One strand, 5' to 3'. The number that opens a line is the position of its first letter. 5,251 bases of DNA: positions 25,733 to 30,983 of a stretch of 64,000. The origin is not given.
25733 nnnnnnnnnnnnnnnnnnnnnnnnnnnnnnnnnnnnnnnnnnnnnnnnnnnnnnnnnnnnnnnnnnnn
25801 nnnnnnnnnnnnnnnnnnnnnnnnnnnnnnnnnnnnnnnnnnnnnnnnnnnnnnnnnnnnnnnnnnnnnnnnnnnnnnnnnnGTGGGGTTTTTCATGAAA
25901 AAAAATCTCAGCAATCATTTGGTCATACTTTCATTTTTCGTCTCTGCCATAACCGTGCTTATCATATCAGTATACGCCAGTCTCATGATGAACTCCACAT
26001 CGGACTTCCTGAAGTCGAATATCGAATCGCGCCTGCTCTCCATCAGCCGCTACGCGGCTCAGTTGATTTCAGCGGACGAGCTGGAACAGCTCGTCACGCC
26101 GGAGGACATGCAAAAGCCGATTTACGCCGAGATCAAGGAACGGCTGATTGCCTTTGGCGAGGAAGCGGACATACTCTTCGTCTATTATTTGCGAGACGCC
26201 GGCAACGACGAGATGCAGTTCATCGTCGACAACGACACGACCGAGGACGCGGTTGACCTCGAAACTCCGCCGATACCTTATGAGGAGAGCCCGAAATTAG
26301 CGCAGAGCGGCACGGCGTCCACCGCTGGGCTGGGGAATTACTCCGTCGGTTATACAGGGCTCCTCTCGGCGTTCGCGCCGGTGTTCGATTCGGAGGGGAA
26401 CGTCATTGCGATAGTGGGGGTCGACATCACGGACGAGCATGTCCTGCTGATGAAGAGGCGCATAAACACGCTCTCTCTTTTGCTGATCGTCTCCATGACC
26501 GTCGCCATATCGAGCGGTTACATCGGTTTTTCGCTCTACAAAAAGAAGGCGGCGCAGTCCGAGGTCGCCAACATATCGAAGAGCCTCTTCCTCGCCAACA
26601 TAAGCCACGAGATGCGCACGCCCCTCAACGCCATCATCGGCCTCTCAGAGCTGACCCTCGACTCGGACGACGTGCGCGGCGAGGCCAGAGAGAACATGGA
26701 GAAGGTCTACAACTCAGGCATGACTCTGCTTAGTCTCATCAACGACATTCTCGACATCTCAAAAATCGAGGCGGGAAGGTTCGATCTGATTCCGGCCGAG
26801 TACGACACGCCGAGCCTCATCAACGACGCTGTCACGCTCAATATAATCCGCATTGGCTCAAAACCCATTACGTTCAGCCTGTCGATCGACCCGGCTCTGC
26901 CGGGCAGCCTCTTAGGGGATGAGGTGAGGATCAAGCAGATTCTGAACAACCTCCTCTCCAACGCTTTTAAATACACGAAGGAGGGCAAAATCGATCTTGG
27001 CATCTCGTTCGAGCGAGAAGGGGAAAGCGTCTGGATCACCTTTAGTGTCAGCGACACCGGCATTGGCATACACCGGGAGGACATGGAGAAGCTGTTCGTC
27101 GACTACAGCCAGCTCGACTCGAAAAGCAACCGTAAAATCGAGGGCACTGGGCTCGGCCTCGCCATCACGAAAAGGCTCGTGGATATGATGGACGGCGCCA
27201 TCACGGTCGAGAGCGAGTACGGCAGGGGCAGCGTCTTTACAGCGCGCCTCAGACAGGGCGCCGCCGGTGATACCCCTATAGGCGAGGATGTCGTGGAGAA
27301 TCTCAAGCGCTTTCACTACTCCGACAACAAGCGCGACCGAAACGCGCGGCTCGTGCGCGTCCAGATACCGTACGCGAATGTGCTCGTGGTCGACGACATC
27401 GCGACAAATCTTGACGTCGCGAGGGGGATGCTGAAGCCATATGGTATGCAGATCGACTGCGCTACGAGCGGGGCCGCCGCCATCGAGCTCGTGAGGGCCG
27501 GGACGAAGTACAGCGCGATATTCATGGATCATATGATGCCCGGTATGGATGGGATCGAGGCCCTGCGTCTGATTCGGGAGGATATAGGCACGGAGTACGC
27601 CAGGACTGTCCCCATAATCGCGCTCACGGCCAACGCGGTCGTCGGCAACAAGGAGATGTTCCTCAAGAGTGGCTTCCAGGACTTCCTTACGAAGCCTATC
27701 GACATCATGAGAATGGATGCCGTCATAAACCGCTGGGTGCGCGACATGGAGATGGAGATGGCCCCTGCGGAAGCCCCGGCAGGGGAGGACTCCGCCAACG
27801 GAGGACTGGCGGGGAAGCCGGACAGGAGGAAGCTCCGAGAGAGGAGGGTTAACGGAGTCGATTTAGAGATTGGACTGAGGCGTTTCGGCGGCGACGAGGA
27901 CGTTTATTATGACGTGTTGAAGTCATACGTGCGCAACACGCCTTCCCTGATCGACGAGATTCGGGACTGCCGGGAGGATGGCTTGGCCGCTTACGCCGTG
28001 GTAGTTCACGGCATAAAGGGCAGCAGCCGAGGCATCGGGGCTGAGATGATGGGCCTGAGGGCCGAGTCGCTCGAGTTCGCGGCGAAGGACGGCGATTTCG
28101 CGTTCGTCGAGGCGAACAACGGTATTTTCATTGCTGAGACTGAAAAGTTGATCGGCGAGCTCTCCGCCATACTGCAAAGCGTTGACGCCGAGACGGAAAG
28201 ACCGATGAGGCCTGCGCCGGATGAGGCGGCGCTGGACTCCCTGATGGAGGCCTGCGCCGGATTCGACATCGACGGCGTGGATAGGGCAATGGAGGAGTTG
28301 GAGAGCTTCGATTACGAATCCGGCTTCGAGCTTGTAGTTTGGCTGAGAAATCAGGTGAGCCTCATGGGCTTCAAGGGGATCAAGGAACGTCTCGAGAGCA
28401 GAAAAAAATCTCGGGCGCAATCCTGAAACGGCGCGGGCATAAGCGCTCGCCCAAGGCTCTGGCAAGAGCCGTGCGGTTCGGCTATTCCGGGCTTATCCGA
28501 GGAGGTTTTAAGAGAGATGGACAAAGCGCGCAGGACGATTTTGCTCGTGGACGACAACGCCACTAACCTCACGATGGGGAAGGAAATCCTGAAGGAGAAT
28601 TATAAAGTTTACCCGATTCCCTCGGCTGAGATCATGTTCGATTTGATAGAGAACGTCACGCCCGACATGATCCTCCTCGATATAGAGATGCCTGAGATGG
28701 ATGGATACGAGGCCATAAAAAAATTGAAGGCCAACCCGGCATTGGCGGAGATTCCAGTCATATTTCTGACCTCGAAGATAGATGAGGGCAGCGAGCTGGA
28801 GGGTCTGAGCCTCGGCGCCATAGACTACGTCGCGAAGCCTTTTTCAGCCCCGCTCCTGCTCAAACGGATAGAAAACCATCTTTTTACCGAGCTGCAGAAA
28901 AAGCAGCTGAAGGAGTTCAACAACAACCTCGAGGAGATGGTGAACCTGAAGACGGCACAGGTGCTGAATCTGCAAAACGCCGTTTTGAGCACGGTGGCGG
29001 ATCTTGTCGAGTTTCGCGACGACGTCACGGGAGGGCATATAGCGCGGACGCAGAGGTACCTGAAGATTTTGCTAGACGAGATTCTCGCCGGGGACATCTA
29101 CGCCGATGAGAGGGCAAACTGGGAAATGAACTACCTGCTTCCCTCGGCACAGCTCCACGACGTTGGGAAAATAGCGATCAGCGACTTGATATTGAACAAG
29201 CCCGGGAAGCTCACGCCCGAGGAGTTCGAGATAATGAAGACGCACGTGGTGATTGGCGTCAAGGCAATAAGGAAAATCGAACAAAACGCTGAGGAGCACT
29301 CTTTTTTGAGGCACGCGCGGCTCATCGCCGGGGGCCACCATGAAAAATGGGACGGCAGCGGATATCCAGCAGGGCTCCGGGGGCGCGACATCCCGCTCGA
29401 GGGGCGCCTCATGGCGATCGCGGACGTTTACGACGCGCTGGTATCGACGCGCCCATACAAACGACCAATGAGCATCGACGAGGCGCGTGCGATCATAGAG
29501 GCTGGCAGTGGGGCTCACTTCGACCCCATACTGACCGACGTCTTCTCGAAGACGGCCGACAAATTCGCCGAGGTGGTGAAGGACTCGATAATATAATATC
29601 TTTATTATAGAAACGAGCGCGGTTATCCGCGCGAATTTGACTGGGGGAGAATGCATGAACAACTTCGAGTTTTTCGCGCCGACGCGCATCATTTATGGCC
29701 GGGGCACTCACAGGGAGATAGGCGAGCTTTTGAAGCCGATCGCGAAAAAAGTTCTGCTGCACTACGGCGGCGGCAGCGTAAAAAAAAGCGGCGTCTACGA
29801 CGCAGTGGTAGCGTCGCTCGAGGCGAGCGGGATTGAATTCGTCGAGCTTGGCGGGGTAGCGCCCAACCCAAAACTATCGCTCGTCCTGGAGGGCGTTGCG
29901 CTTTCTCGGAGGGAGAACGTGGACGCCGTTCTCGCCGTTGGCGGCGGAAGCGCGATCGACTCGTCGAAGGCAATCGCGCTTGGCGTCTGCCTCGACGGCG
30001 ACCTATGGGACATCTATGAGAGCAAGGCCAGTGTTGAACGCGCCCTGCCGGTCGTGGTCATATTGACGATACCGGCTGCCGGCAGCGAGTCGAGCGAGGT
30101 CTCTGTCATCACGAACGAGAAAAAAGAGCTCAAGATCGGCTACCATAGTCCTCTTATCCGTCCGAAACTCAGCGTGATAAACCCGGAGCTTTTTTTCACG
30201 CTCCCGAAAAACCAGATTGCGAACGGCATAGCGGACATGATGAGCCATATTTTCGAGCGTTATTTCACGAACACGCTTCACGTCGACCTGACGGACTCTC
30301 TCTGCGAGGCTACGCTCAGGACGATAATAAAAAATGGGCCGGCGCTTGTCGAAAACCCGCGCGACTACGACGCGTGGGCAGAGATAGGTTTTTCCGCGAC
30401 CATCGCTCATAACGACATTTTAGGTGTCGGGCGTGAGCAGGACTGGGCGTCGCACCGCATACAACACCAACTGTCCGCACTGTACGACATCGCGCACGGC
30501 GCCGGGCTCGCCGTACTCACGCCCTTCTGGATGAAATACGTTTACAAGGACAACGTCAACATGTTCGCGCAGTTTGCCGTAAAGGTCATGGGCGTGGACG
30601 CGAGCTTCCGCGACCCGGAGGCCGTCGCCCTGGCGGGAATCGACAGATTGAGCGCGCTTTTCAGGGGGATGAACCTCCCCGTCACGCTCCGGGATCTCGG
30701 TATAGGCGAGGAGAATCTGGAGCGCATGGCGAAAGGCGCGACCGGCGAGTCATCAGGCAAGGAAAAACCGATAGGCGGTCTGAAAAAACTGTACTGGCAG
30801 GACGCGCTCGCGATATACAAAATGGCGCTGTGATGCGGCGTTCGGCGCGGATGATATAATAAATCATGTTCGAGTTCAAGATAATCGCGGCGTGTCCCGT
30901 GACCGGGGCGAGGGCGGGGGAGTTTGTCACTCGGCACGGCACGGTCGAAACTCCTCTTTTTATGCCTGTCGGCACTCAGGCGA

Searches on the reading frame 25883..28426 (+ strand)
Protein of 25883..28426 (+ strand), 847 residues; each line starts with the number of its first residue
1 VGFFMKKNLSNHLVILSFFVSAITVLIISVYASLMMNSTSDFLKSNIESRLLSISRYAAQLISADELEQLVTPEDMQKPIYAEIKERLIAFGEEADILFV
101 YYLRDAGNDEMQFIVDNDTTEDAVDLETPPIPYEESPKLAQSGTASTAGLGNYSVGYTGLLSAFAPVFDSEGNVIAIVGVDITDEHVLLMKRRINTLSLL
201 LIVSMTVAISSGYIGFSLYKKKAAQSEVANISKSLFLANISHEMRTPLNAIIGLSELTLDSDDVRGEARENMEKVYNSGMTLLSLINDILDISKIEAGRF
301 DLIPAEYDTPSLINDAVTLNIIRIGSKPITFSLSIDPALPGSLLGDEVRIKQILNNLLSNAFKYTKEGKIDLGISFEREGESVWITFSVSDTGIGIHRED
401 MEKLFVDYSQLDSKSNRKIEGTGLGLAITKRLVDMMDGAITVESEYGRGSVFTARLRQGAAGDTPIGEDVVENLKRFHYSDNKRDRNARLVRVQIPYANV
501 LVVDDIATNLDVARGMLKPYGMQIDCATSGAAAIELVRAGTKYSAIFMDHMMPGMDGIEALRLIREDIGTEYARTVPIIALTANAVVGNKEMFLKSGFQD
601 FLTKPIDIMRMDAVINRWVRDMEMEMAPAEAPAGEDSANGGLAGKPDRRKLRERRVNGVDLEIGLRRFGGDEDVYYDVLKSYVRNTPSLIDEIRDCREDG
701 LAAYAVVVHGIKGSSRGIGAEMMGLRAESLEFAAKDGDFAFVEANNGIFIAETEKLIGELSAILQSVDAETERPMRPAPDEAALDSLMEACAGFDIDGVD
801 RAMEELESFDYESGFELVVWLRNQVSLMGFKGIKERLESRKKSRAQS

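Call 6: search_protein_families(library=pfam, proteins=[window:25883-28426:+], max_evalue=0.1)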
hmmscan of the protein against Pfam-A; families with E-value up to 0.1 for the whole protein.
window:25883-28426:+ (847 aa): 6 families
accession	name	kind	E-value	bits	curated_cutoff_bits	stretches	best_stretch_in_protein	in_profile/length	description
PF02518.31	HATPase_c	-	2.6e-28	99.1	26.4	1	345-458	1-109/111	Histidine kinase-, DNA gyrase B-, and HSP90-like ATPase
PF00072.30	Response_reg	-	8.5e-21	74.6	30.2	1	500-615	1-110/111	Response regulator receiver domain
PF00512.31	HisKA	-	1.7e-18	66.8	26.9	1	233-298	2-66/66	His Kinase A (phospho-acceptor) domain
PF01627.28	Hpt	-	0.006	17.2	24.6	1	678-743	2-72/84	Hpt domain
PF14501.12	HATPase_c_5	-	0.0093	16.3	22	1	350-445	6-91/102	GHKL domain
PF13581.12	HATPase_c_2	-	0.02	15.3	27.4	1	351-436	33-112/127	Histidine kinase-like ATPase domain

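Call 13: find_related_loci(query=window:25883-28426:+, collection=genome_contigs, flank=10000)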
Query window:25883-28426:+ (847 aa) in genome_contigs; peptide patterns used: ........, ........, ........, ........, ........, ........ (x = any residue, [..] = any of these).
599 stretches matched a pattern (row limit reached: there are more); 591 encode a relative of the query (tblastn E <= 1e-3); the best 80 are kept; 79 distinct loci.
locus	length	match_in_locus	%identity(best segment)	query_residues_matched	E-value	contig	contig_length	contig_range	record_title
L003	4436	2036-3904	64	222-837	0e+0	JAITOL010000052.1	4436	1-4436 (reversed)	MAG: Synergistaceae bacterium isolate Po218_bin54 k119_3083825, whole genome shotgun sequence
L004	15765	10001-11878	61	233-837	0e+0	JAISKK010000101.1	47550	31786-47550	MAG: Desulfovibrio sp. isolate Hs463_bin41 k119_1685156, whole genome shotgun sequence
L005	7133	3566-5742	63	225-840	0e+0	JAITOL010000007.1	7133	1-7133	MAG: Synergistaceae bacterium isolate Po218_bin54 k119_3175807, whole genome shotgun sequence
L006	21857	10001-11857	62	236-837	0e+0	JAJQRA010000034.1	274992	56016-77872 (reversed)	Lachnospiraceae bacterium ZAX-1 NODE_4_length_274992_cov_39.8459, whole genome shotgun sequence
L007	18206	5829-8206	62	233-842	0e+0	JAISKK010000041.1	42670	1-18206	MAG: Desulfovibrio sp. isolate Hs463_bin41 k119_3369330, whole genome shotgun sequence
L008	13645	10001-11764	61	232-843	0e+0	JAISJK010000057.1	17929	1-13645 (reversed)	MAG: Candidatus Adiutrix sp. isolate Hs463_bin11 k119_3555081, whole genome shotgun sequence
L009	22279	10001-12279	57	216-845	0e+0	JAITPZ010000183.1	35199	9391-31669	MAG: Synergistaceae bacterium isolate Pq454_bin48 k119_2330236, whole genome shotgun sequence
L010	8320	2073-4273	58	226-839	0e+0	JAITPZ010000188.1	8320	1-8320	MAG: Synergistaceae bacterium isolate Pq454_bin48 k119_3464682, whole genome shotgun sequence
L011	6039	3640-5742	53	149-840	0e+0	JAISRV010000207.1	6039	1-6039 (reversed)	MAG: Candidatus Adiutrix sp. isolate Kf353_bin84 k119_397835, whole genome shotgun sequence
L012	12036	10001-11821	59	226-839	0e+0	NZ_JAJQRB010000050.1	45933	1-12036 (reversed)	Treponema primitia strain ZAS-10 NODE_37_length_45933_cov_200.738437, whole genome shotgun sequence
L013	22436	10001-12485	53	149-839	0e+0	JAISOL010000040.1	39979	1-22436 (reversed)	MAG: Deltaproteobacteria bacterium isolate Iy174_bin43 k119_2719924, whole genome shotgun sequence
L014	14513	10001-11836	59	223-837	0e+0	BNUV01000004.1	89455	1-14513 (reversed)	Spirochaetia bacterium MS499-28 DNA, sequence004, whole genome shotgun sequence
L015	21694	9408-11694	57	222-838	0e+0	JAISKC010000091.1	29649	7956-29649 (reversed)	MAG: Eubacteriales Family XIII. Incertae Sedis bacterium isolate Hs463_bin27 k119_427893, whole genome shotgun sequence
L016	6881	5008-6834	59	229-838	0e+0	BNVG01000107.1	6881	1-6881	Synergistales bacterium MS499-57 DNA, sequence107, whole genome shotgun sequence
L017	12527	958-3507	52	136-837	0e+0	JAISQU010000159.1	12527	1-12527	MAG: Spirochaetales bacterium isolate Kf353_bin16 k119_5599537, whole genome shotgun sequence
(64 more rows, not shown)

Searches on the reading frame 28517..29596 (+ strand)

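Call 40: search_protein_families(library=pfam, proteins=[window:28517-29596:+], max_evalue=0.001)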
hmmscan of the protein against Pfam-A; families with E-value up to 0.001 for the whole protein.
window:28517-29596:+ (359 aa): 3 families
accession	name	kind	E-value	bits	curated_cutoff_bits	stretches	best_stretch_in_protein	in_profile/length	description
PF13487.12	HD_5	-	1e-30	107.1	27.2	1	210-337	45-168/170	HD domain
PF00072.30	Response_reg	-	5.9e-24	84.8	30.2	1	8-119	1-111/111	Response regulator receiver domain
PF01966.28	HD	-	1.5e-15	58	22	1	174-307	4-115/116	HD domain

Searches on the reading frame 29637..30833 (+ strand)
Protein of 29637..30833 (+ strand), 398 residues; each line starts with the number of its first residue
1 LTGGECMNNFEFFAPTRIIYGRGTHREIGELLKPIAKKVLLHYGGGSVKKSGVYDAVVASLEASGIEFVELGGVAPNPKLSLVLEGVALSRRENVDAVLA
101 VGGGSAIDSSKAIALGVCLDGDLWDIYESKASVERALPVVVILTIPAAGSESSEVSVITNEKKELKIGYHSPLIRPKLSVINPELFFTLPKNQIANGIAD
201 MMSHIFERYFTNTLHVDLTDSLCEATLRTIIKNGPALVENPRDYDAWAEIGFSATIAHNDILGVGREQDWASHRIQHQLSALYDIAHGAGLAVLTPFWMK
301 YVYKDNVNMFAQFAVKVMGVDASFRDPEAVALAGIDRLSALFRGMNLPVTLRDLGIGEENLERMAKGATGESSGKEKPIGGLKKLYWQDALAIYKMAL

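Call 40: search_protein_families(library=pfam, proteins=[window:29637-30833:+], max_evalue=0.001)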
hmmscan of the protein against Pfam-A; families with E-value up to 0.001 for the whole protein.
window:29637-30833:+ (398 aa): 3 families
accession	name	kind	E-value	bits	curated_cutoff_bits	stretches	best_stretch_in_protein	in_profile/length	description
PF00465.25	Fe-ADH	-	2.5e-45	154.5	31.3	1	15-183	1-168/168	Iron-containing alcohol dehydrogenase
PF25137.1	ADH_Fe_C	-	2.5e-34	119.1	27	1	196-378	3-178/194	Fe-containing alcohol dehydrogenase family, C-terminal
PF13685.12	Fe-ADH_2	-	6.8e-08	33.1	28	1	21-114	3-94/149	Iron-containing alcohol dehydrogenase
